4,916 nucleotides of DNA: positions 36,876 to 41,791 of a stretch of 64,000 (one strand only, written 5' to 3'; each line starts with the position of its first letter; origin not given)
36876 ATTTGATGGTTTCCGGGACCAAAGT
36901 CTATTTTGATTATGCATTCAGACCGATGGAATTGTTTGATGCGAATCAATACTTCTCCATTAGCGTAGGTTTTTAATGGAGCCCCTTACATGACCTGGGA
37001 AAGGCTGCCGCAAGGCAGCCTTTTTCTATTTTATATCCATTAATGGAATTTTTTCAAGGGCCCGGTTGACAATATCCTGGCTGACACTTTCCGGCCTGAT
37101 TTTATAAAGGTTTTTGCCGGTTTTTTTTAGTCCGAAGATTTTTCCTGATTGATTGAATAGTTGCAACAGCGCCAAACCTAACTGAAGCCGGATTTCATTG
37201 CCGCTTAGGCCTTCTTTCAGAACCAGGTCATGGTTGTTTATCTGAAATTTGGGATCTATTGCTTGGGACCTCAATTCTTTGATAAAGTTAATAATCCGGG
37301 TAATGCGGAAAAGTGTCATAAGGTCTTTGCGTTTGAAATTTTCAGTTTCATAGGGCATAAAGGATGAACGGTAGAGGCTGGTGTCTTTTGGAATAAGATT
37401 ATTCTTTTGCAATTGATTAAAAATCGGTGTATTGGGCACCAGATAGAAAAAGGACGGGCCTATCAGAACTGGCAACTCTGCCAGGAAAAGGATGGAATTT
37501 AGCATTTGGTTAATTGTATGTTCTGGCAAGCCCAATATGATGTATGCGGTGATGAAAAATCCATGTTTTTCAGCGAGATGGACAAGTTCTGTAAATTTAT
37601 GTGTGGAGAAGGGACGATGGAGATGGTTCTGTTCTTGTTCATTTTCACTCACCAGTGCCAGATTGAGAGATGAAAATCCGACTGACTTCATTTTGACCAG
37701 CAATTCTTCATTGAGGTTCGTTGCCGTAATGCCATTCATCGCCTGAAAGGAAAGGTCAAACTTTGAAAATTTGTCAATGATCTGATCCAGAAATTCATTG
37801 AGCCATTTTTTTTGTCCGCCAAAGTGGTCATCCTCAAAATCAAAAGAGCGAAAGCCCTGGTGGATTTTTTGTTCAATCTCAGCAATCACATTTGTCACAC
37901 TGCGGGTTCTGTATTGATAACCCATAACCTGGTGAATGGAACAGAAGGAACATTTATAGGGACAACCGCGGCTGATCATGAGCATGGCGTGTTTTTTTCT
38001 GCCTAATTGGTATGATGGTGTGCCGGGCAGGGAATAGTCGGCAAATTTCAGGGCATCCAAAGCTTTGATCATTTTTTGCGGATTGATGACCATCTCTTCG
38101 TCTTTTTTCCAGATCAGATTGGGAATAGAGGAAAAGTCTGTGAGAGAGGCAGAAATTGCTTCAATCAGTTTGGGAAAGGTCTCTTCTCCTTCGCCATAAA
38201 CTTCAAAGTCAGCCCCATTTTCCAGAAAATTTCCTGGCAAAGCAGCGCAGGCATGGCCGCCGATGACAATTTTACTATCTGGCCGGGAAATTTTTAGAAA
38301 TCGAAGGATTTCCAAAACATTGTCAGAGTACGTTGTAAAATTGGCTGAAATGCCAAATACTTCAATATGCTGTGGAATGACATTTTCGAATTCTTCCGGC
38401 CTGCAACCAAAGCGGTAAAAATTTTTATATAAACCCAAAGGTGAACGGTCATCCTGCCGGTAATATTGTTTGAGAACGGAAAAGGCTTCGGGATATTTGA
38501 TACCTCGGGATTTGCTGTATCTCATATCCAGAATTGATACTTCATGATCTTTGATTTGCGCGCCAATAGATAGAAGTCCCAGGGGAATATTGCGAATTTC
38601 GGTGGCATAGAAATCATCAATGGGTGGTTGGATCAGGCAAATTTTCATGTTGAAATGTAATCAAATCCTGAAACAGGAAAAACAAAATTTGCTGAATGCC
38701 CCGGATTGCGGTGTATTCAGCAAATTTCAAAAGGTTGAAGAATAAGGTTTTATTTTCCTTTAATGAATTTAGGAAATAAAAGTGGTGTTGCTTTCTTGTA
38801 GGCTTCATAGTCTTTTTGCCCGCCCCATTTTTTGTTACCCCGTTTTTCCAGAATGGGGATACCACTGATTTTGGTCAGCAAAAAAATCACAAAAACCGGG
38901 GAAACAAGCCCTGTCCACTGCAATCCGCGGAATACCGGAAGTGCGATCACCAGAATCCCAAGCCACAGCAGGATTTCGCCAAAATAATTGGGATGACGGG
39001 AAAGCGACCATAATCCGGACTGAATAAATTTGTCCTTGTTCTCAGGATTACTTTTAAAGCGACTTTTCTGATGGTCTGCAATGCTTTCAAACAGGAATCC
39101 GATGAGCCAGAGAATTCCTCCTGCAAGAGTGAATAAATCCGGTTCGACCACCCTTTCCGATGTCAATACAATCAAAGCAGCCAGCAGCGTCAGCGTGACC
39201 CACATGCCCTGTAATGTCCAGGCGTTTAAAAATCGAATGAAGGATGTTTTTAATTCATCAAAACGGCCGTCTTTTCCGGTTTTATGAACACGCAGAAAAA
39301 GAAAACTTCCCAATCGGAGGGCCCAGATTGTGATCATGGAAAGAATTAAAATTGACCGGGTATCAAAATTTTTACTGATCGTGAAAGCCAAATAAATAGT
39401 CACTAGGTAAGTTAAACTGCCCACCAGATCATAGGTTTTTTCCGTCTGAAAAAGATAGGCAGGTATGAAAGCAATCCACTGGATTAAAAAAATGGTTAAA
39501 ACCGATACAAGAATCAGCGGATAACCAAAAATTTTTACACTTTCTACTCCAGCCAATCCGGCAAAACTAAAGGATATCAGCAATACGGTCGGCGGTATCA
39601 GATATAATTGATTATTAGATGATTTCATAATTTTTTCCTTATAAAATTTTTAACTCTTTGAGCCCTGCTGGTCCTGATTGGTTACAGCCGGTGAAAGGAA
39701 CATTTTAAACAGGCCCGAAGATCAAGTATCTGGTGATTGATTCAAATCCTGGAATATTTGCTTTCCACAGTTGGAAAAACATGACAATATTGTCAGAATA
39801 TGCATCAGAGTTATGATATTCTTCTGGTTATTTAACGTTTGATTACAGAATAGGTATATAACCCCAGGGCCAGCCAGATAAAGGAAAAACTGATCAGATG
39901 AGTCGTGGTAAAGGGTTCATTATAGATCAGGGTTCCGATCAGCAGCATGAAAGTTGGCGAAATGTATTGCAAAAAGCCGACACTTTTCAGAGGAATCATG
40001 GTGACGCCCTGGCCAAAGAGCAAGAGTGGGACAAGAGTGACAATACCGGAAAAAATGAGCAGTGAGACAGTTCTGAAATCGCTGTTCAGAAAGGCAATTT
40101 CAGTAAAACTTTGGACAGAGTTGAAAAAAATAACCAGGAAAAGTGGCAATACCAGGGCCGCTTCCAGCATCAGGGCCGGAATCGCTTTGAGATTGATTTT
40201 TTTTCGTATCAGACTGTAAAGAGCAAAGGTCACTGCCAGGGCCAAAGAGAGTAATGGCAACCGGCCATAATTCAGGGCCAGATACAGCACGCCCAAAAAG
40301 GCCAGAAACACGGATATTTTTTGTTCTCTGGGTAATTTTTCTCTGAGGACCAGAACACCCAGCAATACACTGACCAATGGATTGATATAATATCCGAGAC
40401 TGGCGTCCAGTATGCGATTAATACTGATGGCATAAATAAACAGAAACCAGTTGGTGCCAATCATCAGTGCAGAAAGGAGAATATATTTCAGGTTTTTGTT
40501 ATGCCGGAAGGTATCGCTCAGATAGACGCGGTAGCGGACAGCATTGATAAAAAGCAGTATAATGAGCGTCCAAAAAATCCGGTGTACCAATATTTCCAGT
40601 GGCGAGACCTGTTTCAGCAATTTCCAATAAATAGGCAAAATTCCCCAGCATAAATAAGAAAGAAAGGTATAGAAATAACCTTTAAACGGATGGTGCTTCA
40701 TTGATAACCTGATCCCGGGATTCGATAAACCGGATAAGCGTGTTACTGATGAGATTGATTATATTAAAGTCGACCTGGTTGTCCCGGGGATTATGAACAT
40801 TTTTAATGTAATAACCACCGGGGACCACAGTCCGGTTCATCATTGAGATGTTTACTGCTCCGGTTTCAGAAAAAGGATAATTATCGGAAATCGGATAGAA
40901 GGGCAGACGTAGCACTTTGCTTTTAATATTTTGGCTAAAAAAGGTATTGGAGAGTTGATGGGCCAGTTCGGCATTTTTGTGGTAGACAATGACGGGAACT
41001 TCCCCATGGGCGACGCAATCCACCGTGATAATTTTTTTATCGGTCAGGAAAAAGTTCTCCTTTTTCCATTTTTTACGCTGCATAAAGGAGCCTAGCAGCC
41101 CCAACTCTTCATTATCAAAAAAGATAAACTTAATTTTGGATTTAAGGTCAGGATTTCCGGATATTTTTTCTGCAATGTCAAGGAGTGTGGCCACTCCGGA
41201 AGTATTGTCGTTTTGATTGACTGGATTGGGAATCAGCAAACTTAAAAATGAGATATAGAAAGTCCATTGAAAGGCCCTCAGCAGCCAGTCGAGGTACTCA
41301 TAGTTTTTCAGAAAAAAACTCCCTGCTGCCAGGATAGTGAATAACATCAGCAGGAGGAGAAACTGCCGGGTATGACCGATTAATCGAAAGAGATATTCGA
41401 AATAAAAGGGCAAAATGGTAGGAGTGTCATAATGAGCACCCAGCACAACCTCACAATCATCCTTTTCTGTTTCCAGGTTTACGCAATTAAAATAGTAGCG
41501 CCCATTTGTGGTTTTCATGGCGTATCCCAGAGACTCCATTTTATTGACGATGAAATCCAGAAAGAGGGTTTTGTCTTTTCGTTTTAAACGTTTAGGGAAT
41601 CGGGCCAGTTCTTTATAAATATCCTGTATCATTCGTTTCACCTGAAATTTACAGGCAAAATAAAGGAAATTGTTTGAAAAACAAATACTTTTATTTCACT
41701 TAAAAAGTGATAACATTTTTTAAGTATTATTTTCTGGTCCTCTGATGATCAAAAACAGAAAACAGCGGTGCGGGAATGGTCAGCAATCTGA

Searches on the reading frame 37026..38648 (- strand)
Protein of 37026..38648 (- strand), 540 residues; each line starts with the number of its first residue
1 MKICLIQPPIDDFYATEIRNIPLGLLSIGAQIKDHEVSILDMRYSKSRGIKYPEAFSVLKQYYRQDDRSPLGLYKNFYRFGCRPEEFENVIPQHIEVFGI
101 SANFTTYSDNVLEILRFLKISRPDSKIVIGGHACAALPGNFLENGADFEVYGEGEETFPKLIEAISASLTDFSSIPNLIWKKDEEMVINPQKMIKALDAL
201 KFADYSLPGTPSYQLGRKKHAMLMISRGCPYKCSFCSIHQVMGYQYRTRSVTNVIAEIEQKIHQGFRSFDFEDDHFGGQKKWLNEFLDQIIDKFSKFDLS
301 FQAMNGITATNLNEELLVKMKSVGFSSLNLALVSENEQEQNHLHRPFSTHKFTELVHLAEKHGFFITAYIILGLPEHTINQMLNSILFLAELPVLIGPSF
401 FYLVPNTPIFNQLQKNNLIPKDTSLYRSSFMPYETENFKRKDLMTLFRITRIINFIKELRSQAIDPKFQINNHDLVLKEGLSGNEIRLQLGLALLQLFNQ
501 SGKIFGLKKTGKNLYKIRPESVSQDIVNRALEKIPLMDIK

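Call 9: search_protein_families(library=pfam, proteins=[window:37026-38648:-])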
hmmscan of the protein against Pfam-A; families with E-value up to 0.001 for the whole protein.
window:37026-38648:- (540 aa): 3 families
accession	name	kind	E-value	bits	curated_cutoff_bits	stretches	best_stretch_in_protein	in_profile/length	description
PF02310.24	B12-binding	-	1.5e-12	47.9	32.1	1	82-161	38-120/121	B12 binding domain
PF04055.27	Radical_SAM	-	8.5e-11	42.7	29.5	1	225-388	3-165/166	Radical SAM superfamily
PF19238.5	Radical_SAM_2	-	0.00054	20.1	26.7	0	297-372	49-124/151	Radical SAM-like domain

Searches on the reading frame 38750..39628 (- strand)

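Call 9: search_protein_families(library=pfam, proteins=[window:38750-39628:-])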
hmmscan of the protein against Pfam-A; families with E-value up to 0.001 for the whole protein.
window:38750-39628:- (292 aa): 4 families
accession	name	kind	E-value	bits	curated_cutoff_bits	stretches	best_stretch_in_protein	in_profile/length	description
PF06966.17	DUF1295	-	7.3e-62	209.3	20.4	1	54-281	2-235/235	Protein of unknown function (DUF1295)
PF02544.21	Steroid_dh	-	2e-06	28.3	22.6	1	157-229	33-104/150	3-oxo-5-alpha-steroid 4-dehydrogenase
PF01222.22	ERG4_ERG24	-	0.00015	21.1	27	1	168-285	305-427/432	Ergosterol biosynthesis ERG4/ERG24 family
PF04140.19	ICMT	-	0.00017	22.4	24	1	197-231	31-65/95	Isoprenylcysteine carboxyl methyltransferase (ICMT) family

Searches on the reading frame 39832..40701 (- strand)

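Call 10: search_protein_families(library=pfam, proteins=[window:39832-40701:-], max_evalue=0.00001)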
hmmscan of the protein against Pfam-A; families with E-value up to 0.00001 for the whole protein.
window:39832-40701:- (289 aa): 1 family
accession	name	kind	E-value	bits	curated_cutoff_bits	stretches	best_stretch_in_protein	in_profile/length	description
PF00892.27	EamA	-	8e-22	78.4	28.2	2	7-141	2-133/135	EamA-like transporter family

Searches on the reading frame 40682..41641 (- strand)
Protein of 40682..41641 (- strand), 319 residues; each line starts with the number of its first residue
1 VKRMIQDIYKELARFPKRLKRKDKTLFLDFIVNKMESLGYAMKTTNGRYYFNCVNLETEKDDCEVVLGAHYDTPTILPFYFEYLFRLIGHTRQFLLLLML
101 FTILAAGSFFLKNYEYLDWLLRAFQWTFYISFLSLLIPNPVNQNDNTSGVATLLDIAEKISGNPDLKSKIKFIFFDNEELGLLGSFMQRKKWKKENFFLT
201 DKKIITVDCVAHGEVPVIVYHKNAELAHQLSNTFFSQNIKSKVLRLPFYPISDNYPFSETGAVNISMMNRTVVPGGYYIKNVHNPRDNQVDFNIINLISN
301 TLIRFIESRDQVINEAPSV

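Call 10: search_protein_families(library=pfam, proteins=[window:40682-41641:-], max_evalue=0.00001)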
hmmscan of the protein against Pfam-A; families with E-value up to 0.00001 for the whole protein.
window:40682-41641:- (319 aa): 1 family
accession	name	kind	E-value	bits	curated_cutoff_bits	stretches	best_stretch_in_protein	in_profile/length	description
PF04389.22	Peptidase_M28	-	9.7e-13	48.7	21.3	1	144-288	31-173/193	Peptidase family M28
